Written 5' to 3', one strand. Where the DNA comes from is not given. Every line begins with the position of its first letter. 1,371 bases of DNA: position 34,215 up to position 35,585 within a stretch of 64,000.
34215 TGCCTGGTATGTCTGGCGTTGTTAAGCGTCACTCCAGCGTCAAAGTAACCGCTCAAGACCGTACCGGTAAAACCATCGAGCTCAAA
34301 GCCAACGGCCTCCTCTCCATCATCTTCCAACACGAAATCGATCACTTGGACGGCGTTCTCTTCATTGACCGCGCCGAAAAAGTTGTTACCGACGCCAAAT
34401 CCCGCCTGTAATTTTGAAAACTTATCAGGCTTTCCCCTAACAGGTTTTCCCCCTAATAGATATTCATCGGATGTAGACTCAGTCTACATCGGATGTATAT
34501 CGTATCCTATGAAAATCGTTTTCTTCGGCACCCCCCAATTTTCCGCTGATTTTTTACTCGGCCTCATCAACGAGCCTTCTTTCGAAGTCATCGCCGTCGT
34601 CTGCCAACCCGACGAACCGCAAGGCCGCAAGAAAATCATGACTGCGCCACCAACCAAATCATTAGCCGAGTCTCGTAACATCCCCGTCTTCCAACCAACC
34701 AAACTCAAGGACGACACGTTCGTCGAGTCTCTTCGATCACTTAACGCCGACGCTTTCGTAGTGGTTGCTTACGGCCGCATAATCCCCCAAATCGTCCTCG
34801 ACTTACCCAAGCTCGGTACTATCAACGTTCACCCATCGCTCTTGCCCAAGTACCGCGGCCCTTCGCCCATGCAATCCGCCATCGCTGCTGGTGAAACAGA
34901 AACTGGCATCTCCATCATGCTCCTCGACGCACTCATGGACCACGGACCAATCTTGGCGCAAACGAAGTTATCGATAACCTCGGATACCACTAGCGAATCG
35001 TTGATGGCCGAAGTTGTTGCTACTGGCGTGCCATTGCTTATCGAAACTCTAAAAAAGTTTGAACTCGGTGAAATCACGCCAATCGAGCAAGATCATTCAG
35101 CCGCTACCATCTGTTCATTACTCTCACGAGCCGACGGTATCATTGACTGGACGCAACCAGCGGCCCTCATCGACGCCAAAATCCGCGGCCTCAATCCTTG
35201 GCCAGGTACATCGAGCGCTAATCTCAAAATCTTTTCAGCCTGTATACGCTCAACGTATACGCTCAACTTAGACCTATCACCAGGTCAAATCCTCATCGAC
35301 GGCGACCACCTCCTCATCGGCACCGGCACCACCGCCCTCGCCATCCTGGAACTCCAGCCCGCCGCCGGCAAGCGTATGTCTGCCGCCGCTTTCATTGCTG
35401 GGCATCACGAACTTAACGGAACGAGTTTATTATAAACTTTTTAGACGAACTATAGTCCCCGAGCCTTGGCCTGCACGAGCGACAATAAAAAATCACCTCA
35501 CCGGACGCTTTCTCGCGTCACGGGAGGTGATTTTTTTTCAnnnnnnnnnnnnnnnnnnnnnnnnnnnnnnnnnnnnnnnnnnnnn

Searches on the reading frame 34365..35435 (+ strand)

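Call 77: search_protein_families(library=pfam, proteins=[window:34365-35435:+], max_evalue=0.0001)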
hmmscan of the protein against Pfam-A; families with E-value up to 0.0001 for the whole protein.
window:34365-35435:+ (356 aa): 2 families
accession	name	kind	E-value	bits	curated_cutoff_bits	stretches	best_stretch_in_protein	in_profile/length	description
PF00551.24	Formyl_trans_N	-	1.1e-42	146.2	26.1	1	49-228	1-180/181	Formyl transferase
PF02911.23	Formyl_trans_C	-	1e-19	71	21.1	1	253-347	2-99/100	Formyl transferase, C-terminal domain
